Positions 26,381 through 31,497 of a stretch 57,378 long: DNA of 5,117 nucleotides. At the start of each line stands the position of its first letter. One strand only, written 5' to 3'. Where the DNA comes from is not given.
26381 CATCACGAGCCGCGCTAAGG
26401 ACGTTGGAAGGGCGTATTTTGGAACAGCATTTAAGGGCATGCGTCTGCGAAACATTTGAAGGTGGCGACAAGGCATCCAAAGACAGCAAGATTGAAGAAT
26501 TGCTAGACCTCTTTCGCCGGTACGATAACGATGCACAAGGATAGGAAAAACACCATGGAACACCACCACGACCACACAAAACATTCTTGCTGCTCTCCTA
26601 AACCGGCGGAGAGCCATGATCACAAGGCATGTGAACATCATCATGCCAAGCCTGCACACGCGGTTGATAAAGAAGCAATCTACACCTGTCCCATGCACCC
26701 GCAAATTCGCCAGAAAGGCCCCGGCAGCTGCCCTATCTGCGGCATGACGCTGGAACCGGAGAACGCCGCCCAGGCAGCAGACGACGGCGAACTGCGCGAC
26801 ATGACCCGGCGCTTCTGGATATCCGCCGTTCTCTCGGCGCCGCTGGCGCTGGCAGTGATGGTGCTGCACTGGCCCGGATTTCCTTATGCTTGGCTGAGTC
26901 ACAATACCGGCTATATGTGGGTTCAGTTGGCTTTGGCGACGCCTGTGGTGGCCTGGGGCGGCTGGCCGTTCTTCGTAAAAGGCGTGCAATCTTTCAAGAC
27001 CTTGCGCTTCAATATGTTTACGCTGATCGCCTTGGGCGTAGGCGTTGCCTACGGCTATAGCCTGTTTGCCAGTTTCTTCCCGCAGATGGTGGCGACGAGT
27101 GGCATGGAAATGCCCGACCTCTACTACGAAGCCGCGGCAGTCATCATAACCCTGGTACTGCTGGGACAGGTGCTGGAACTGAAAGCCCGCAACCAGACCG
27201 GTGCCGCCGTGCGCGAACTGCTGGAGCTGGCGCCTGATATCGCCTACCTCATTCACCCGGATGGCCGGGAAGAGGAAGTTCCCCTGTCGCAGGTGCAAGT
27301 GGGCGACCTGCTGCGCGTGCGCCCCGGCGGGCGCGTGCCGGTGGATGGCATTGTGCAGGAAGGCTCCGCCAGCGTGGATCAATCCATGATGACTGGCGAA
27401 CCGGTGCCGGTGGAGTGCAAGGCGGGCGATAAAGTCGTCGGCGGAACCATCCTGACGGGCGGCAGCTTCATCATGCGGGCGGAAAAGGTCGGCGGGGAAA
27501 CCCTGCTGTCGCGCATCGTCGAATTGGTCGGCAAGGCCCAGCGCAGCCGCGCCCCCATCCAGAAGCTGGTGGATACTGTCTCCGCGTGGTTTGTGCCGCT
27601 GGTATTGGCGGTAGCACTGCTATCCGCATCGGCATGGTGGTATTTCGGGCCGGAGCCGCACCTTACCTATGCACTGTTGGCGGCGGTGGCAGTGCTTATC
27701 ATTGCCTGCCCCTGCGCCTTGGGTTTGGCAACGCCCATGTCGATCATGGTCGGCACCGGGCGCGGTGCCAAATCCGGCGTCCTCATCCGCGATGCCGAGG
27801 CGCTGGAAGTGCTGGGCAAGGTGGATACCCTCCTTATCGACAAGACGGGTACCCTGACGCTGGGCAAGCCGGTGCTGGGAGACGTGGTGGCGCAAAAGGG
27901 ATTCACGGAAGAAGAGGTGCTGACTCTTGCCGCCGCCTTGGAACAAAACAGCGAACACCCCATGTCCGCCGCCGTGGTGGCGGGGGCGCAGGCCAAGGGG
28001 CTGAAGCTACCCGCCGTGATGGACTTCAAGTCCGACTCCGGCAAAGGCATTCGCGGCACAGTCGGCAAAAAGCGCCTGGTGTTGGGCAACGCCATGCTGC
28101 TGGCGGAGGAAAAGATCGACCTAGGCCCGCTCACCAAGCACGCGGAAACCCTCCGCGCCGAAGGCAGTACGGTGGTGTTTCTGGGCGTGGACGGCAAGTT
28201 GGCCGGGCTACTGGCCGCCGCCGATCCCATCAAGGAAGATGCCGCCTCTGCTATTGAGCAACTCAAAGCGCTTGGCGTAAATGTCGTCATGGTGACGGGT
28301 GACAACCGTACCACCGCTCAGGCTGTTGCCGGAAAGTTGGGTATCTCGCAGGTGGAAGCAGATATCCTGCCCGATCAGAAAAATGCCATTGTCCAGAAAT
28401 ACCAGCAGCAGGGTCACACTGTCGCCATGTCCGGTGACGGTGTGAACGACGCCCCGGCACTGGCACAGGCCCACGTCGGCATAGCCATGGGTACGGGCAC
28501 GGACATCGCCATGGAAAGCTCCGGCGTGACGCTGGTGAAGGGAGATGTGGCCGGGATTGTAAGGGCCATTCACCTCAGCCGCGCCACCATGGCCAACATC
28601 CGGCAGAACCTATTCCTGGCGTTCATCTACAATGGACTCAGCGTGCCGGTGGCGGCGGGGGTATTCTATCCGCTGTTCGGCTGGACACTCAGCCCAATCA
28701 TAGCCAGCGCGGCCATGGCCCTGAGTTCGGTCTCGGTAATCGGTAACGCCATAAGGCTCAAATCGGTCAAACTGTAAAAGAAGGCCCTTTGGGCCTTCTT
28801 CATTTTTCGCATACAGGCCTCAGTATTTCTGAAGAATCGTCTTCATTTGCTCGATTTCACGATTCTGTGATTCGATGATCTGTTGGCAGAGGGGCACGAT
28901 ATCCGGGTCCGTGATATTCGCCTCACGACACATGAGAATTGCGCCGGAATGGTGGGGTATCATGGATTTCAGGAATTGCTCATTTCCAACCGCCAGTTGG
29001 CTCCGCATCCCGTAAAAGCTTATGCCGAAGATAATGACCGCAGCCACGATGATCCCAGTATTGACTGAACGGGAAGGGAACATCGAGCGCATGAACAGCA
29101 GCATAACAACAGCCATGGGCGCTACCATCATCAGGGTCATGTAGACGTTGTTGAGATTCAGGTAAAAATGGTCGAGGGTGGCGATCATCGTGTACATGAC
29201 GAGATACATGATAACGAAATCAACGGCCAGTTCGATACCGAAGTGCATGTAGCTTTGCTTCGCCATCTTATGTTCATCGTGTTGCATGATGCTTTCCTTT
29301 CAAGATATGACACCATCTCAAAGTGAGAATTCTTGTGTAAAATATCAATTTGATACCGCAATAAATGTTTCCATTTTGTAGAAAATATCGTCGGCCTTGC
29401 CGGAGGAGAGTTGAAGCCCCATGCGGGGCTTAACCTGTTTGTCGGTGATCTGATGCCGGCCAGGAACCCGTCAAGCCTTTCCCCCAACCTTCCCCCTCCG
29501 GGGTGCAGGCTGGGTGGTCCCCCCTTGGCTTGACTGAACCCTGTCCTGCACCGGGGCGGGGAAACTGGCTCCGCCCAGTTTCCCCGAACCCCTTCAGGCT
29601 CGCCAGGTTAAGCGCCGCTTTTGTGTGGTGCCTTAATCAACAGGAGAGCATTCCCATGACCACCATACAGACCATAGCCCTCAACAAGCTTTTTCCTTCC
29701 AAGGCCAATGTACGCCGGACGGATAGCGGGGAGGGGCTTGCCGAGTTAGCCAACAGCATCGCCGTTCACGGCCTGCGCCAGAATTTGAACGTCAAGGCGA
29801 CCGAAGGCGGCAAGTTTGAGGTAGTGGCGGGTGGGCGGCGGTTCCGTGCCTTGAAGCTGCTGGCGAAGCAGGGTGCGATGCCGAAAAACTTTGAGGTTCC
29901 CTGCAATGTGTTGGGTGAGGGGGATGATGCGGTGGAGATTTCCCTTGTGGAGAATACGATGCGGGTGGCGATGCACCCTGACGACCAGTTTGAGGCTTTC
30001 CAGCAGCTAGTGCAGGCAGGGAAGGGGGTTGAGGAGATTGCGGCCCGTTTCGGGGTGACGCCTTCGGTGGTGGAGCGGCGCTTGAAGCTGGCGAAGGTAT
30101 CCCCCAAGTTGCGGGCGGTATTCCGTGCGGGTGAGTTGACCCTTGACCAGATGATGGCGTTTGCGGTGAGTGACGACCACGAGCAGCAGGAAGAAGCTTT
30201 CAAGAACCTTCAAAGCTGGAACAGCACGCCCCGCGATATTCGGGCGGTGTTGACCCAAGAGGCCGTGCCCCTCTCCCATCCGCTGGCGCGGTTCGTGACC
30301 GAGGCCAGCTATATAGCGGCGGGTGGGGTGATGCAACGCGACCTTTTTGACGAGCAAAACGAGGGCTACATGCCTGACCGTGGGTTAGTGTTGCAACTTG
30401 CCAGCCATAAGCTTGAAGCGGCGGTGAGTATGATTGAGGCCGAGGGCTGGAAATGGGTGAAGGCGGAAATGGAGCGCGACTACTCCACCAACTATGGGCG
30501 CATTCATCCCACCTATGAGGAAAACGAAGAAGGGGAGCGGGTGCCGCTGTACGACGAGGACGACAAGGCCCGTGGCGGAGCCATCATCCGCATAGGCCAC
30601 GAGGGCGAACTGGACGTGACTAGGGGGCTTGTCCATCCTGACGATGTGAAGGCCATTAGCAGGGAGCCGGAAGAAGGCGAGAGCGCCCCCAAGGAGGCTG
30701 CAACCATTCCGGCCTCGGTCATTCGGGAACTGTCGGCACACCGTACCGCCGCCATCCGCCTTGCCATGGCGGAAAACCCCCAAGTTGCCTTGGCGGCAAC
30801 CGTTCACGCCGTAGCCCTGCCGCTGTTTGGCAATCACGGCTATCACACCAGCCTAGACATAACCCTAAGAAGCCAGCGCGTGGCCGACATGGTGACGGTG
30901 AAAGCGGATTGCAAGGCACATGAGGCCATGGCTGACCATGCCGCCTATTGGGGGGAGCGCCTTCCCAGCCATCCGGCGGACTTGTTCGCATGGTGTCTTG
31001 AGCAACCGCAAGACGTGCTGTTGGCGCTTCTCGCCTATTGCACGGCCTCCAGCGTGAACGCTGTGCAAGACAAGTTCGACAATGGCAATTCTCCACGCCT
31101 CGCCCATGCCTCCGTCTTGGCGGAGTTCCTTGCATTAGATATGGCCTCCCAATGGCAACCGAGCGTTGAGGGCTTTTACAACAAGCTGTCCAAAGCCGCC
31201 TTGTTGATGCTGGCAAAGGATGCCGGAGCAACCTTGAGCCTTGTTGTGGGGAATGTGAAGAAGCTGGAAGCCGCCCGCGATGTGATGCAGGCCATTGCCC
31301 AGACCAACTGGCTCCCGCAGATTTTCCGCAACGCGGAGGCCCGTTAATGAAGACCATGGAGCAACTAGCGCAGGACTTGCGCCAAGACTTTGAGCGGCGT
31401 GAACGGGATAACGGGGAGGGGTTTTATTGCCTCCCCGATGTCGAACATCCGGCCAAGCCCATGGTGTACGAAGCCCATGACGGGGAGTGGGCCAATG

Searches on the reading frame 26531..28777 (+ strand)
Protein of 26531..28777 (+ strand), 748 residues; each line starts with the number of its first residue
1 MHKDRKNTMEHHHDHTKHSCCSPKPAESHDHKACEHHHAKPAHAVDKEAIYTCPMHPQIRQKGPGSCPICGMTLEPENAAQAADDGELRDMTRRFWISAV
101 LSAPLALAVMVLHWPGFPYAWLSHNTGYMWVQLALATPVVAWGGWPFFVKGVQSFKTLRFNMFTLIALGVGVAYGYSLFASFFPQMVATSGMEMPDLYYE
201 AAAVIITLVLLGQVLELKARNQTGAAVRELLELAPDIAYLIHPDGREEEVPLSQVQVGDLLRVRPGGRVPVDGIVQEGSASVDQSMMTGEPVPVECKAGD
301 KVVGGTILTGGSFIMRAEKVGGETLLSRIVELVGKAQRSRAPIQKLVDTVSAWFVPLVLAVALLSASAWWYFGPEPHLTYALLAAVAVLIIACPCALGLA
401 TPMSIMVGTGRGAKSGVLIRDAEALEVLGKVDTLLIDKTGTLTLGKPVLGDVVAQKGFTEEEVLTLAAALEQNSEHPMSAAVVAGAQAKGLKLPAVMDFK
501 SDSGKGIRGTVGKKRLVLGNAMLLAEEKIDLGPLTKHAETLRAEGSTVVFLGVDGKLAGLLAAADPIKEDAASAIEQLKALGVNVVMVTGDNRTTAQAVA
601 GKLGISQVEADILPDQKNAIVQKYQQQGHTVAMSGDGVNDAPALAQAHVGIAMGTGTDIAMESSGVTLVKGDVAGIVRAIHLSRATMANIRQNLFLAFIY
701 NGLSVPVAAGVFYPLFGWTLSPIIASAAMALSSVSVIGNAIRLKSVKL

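Call 67: search_protein_families(library=pfam, proteins=[window:26531-28777:+], max_evalue=0.001)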
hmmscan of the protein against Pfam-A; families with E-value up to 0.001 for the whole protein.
window:26531-28777:+ (748 aa): 4 families
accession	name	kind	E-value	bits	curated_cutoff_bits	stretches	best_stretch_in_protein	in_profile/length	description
PF00122.25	E1-E2_ATPase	-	1.1e-56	191.7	28.1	1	233-414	2-180/181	E1-E2 ATPase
PF00702.32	Hydrolase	-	6.4e-33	115.2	26.4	1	431-648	1-191/191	haloacid dehalogenase-like hydrolase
PF19335.5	HMBD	-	1.3e-13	51.1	23.6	1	51-77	2-28/28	Heavy metal binding domain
PF08282.18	Hydrolase_3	-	2.6e-07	31.1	20.9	0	619-680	194-255/255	haloacid dehalogenase-like hydrolase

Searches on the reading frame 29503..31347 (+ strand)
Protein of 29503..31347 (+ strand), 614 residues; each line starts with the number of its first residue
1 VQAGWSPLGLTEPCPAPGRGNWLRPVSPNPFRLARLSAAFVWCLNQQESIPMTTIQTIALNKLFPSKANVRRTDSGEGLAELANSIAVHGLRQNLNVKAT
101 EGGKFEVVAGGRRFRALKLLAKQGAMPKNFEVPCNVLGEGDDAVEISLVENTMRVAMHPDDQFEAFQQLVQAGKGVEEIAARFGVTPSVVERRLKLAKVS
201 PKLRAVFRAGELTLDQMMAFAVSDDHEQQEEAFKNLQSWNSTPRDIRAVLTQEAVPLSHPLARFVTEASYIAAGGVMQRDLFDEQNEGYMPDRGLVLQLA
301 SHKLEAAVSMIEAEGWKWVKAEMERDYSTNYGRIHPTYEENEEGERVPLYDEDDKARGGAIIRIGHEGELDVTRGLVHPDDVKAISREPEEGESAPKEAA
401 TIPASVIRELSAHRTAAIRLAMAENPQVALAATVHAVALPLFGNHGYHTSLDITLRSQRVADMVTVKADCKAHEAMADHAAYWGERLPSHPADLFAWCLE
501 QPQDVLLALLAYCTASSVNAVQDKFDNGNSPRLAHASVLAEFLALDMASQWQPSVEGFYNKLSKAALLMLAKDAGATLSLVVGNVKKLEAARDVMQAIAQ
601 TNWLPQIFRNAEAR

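Call 67: search_protein_families(library=pfam, proteins=[window:29503-31347:+], max_evalue=0.001)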
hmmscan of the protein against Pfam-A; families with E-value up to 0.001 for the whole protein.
window:29503-31347:+ (614 aa): 2 families
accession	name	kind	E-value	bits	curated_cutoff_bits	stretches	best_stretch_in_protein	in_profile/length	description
PF02195.25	ParB_N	-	8.2e-11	42.3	26.3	1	54-121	2-69/95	ParB N-terminal domain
PF17762.8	HTH_ParB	-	1.5e-05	25.6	22.6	1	164-247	10-94/102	ParB HTH domain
